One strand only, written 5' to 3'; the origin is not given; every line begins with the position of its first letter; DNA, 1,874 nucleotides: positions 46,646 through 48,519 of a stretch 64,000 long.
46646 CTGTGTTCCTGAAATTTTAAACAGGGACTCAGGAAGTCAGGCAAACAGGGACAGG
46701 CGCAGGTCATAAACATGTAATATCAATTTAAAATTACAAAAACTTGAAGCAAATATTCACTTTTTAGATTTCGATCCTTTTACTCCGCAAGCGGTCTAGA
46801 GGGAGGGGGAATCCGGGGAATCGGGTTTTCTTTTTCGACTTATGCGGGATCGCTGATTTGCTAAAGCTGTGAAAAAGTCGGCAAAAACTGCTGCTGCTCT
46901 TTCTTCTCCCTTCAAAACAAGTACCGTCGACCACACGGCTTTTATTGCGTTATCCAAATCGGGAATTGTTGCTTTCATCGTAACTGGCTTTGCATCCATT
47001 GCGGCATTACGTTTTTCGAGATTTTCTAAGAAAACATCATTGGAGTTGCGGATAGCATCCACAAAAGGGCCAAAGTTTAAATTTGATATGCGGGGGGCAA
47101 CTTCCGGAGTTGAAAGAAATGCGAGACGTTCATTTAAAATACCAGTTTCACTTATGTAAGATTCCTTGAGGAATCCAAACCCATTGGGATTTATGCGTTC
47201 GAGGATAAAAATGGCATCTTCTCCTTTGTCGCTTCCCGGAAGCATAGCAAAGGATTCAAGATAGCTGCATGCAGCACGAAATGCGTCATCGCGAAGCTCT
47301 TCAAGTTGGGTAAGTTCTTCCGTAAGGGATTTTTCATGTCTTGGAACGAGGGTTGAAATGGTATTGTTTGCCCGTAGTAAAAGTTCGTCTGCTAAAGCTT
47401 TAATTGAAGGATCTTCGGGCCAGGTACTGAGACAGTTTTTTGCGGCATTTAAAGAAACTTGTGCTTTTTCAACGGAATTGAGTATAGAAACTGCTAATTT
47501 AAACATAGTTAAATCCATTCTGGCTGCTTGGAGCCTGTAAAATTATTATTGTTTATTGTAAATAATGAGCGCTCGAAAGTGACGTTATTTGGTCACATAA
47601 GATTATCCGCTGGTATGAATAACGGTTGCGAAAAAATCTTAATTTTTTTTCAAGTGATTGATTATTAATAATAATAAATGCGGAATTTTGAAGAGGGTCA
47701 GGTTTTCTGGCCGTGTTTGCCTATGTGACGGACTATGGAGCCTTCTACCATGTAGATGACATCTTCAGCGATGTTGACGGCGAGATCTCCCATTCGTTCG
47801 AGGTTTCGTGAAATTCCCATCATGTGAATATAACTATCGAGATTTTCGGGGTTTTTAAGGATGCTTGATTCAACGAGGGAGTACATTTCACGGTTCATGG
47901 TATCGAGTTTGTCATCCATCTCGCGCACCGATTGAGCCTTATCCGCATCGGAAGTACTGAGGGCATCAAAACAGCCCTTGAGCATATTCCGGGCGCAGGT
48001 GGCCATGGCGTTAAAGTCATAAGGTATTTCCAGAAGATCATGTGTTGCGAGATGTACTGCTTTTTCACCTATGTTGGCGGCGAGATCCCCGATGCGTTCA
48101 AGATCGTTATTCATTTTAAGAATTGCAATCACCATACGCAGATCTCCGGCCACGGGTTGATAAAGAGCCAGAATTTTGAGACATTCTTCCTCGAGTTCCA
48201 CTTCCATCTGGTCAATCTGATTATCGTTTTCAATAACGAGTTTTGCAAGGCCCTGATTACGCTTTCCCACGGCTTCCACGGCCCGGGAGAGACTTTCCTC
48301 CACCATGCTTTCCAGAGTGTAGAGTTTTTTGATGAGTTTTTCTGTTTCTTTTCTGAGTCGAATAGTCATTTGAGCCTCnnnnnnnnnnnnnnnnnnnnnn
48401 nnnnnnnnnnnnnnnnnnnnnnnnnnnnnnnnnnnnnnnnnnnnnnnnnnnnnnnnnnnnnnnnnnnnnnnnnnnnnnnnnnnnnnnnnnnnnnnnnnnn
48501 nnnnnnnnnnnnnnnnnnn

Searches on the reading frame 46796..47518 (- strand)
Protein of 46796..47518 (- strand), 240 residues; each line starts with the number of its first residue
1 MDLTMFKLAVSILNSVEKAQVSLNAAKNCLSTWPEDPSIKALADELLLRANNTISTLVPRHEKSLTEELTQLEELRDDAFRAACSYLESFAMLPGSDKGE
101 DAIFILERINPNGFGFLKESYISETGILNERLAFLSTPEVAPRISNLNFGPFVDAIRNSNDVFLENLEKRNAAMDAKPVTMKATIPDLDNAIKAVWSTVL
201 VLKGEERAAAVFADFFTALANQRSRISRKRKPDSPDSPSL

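Call 11: search_protein_families(library=pfam, proteins=[window:46796-47518:-], max_evalue=0.01)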
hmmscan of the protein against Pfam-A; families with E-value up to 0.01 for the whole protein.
window:46796-47518:- (240 aa): 1 family
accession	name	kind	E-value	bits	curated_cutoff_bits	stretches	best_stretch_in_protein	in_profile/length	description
PF19775.4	DUF6261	-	5.4e-13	49.6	27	1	66-203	1-138/154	Family of unknown function (DUF6261)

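Call 17: find_related_loci(query=window:46796-47518:-, collection=genome_contigs, flank=10000)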
Query window:46796-47518:- (240 aa) in genome_contigs; peptide patterns used: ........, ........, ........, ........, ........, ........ (x = any residue, [..] = any of these).
282 stretches matched a pattern, but none encodes a relative of the query by tblastn (E <= 1e-3).

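Call 18: find_encoding_contigs(protein=window:46796-47518:-, flank=3000, max_places=10)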
Protein window:46796-47518:- (240 aa): 1 contig read that carries it; 1 place shown.
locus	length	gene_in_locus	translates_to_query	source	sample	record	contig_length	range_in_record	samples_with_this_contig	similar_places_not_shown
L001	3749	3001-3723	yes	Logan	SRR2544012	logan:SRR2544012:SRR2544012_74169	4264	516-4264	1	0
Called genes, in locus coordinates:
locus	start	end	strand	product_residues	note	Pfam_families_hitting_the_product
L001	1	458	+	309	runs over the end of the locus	PF00528:BPD_transp_1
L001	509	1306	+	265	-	PF00528:BPD_transp_1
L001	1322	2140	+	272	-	PF00005:ABC_tran, PF02463:SMC_N (faint), PF13304:AAA_21 (faint)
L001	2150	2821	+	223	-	PF01895:PhoU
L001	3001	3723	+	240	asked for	PF19775:DUF6261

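Call 19: find_homologous_proteins(query=window:46796-47518:-, max_evalue=0.001)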
Query window:46796-47518:- (240 aa): 1 proteins with E <= 0.001 among 940 candidates.
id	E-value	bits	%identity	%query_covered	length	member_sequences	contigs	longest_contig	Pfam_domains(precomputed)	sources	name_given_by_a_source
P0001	3.0e-147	506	100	98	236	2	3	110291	PF19775.5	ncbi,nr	ncbi:hypothetical protein KKF34_13320 [Myxococcota bacterium]|nr:hypothetical protein [Myxococcota b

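Call 30: find_encoding_contigs(protein=P0001, flank=4000, max_places=10)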
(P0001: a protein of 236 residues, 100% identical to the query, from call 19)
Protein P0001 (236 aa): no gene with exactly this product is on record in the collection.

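Call 46: search_protein_families(library=padloc, proteins=[window:46796-47518:-], max_evalue=0.1)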
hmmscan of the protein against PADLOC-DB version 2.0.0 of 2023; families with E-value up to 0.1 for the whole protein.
window:46796-47518:- (240 aa): 0 families

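Call 71: predict_structure(protein=window:46796-47518:-)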
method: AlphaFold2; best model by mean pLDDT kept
length: 240 residues; sequences in the alignment: 1
mean_pLDDT: 50.7   pTM: 0.35
mean pLDDT of the five models: 50.7, 44.7, 42.3, 40.4, 38.1
residues with pLDDT >= 90: 0; 70-90: 25; 50-70: 94; < 50: 121
segments of 3 or more residues with pLDDT < 50: 1-15, 33-35, 57-62, 113-126, 170-238
pLDDT, mean of each block of 10 residues (from residue 1): 38 49 52 54 54 50 52 58 70 76 73 43 46 65 69 53 51 34 34 40 40 41 35 40
secondary structure, 60 per line:
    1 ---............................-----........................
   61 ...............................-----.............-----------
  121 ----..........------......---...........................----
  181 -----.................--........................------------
elements in order: H4-31 H37-91 H97-109 H125-134 H141-146 H150-176 H186-202 H205-228

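Call 72: search_solved_structures(query=window:46796-47518:-, max_evalue=1)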
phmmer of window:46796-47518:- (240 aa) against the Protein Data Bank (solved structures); distinct sequences matched with E-value up to 1: 1.
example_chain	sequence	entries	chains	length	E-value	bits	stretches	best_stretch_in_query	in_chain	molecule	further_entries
8iah_M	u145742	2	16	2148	0.97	12.4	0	35-122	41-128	Spectrin beta chain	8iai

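Call 73: search_protein_families(library=phrogs, proteins=[window:46796-47518:-], max_evalue=0.01)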
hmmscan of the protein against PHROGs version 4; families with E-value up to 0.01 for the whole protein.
window:46796-47518:- (240 aa): 0 families

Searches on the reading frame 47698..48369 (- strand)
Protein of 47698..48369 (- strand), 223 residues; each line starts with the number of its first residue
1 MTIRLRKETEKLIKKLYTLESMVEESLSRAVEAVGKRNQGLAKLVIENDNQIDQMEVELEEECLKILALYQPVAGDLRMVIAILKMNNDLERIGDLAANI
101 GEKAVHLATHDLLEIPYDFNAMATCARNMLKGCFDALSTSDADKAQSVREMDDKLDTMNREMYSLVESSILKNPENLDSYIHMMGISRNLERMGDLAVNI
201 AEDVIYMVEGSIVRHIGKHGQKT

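Call 28: find_related_loci(query=window:47698-48369:-, collection=genome_contigs, flank=10000)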
Query window:47698-48369:- (223 aa) in genome_contigs; peptide patterns used: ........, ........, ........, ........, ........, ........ (x = any residue, [..] = any of these).
600 stretches matched a pattern (row limit reached: there are more); 427 encode a relative of the query (tblastn E <= 1e-3); the best 80 are kept; 80 distinct loci.
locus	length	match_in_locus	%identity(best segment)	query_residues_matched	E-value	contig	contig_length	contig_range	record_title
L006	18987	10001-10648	58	1-216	1e-75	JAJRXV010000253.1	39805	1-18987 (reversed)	MAG: Deltaproteobacteria bacterium isolate Dive96_bin3.187 k141_4367453, whole genome shotgun sequence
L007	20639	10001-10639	58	5-217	6e-76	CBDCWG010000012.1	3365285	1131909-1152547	MAG: Nitrospinales bacterium isolate a2619a5f-0194-4d6d-9150-7445cf304463 genome assembly, contig: contig_12, whole geno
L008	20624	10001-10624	55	8-215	8e-73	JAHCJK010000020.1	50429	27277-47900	MAG: Planctomycetota bacterium isolate TGS_PLA7 PLA7_20, whole genome shotgun sequence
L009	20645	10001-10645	55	1-215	1e-71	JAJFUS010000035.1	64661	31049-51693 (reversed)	MAG: bacterium isolate bin.50 k141_3973111, whole genome shotgun sequence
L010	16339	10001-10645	54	1-215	4e-71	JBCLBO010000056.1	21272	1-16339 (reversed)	Candidatus Hydrogenedentales bacterium isolate SLM_MC1B_68-O02 Node_56_length_21272_cov_63.587991, whole genome shotgun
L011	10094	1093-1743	53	1-217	2e-71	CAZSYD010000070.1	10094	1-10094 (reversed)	MAG TPA_asm: uncultured Ignavibacteriales bacterium isolate binchicken_co228_521 genome assembly, contig: NODE_10138_len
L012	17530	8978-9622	54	1-215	3e-71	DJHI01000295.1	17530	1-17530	MAG TPA_asm: Armatimonadetes bacterium UBA5829 UBA5829_contig_7663, whole genome shotgun sequence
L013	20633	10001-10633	54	5-215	2e-71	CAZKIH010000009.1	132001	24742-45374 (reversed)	MAG TPA_asm: uncultured Ignavibacteria bacterium isolate SRP173033_co2_66 genome assembly, contig: NODE_46_length_132001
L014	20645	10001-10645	54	1-215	4e-71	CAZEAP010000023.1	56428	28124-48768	MAG TPA_asm: uncultured candidatus Brocadiaceae bacterium isolate binchicken_co17_319 genome assembly, contig: NODE_1740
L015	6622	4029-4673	55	1-215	6e-71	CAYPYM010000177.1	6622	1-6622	MAG TPA_asm: uncultured Ignavibacteriales bacterium isolate binchicken_co151_82 genome assembly, contig: NODE_19896_leng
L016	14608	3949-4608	53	1-220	2e-70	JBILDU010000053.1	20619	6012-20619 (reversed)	MAG: Bdellovibrionota bacterium isolate ME2016-07-22_3300044628_group7_bin146 Rohwer_bin1162_scaffold_1451_c1, whole gen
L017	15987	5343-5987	53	1-215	6e-70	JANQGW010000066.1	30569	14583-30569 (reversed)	MAG: Sedimentisphaerales bacterium isolate PL23b_bin.68 k99_1700822, whole genome shotgun sequence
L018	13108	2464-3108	53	1-215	6e-70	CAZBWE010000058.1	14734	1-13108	MAG TPA_asm: uncultured Pirellulales bacterium isolate binchicken_co100_40 genome assembly, contig: NODE_6462_length_147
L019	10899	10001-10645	53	1-215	2e-69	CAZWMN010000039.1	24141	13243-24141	MAG TPA_asm: uncultured Pirellulales bacterium isolate binchicken_co33_34 genome assembly, contig: NODE_2039_length_2414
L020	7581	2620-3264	54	1-215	2e-69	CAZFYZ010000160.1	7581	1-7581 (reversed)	MAG TPA_asm: uncultured bacterium isolate SRP294416_co1_116 genome assembly, contig: NODE_22518_length_7581_cov_5.117061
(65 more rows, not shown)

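Call 42: find_homologous_proteins(query=window:47698-48369:-, max_evalue=1e-40)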
Query window:47698-48369:- (223 aa): 6969 proteins with E <= 1e-40 among 8000 candidates; the best 120 are listed.
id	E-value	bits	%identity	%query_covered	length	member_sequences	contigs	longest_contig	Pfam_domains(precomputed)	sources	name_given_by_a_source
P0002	4.0e-137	473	100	100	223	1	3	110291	PF01895.25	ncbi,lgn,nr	ncbi:phosphate signaling complex protein PhoU [Myxococcota bacterium]|nr:phosphate signaling complex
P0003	2.5e-134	463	98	100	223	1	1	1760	PF01895.25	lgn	-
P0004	6.4e-98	345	73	99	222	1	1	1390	PF01895.25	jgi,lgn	-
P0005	1.6e-86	307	68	100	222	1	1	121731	PF01895.25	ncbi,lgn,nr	ncbi:MAG: phosphate signaling complex protein PhoU [Deltaproteobacteria bacterium]|nr:phosphate sign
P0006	4.7e-69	250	56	96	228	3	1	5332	PF01895.25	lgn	-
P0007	1.1e-67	246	58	95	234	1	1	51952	PF01895.25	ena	-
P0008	1.3e-67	246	58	95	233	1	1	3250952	PF01895.25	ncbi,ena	-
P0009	1.9e-67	245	57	96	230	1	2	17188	PF01895.25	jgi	jgi:phosphate transport system protein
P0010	2.0e-67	245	58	96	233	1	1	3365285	PF01895.25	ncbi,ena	-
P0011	2.6e-67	245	58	96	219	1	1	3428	PF01895.25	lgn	-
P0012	4.3e-67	244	57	96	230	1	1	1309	PF01895.25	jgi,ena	-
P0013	4.4e-67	244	60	96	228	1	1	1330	PF01895.25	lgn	-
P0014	8.8e-67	243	57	96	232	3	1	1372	PF01895.25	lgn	-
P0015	9.7e-67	243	57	96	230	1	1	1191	PF01895.25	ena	-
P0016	1.0e-66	243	57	96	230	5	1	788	PF01895.25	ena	-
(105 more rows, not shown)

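Call 43: find_encoding_contigs(protein=P0005, flank=10000, max_places=5)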
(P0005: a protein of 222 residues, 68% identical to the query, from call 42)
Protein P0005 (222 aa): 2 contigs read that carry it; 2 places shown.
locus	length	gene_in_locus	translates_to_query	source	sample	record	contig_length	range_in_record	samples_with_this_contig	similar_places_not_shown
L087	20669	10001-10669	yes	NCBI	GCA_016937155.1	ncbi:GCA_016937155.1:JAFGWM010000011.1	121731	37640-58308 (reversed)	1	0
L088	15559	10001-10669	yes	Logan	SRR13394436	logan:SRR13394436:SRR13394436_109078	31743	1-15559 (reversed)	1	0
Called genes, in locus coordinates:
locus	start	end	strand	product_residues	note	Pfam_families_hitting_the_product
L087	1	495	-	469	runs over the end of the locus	PF03951:Gln-synt_N, PF00120:Gln-synt_C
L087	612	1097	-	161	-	-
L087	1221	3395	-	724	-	PF13320:GH123_cat (weak)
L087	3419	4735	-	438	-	PF03446:NAD_binding_2, PF03721:UDPG_MGDP_dh_N, PF00984:UDPG_MGDP_dh, PF03720:UDPG_MGDP_dh_C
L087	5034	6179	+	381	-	-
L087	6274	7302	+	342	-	PF12849:PBP_like_2, PF01547:SBP_bac_1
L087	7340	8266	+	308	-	PF00528:BPD_transp_1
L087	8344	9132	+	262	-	PF00528:BPD_transp_1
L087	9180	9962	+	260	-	PF00005:ABC_tran, PF02463:SMC_N (faint), PF13304:AAA_21 (faint)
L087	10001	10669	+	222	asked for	PF01895:PhoU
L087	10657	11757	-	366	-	PF04406:TP6A_N, PF20768:Topo_VI_alpha (weak), PF21180:TOP6A-Spo11_Toprim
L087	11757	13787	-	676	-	PF02518:HATPase_c, PF13589:HATPase_c_3, PF05833:NFACT_N (faint), PF00416:Ribosomal_S13 (faint), PF09239:Topo-VIb_trans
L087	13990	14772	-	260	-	PF13428:TPR_14 (faint), PF14559:TPR_19 (faint)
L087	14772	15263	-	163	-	-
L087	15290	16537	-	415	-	PF07498:Rho_N, PF07497:Rho_RNA_bind, PF00006:ATP-synt_ab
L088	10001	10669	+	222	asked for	PF01895:PhoU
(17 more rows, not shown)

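Call 44: find_encoding_contigs(protein=P0002, flank=4000, max_places=10)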
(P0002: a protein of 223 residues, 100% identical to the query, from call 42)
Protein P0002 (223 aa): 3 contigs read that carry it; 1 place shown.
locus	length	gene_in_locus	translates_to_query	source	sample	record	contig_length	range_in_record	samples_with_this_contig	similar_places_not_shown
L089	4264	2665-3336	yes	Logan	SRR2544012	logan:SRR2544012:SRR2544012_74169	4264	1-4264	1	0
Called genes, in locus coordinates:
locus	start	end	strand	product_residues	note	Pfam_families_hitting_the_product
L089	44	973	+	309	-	PF00528:BPD_transp_1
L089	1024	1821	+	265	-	PF00528:BPD_transp_1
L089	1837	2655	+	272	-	PF00005:ABC_tran, PF02463:SMC_N (faint), PF13304:AAA_21 (faint)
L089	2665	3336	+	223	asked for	PF01895:PhoU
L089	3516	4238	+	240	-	PF19775:DUF6261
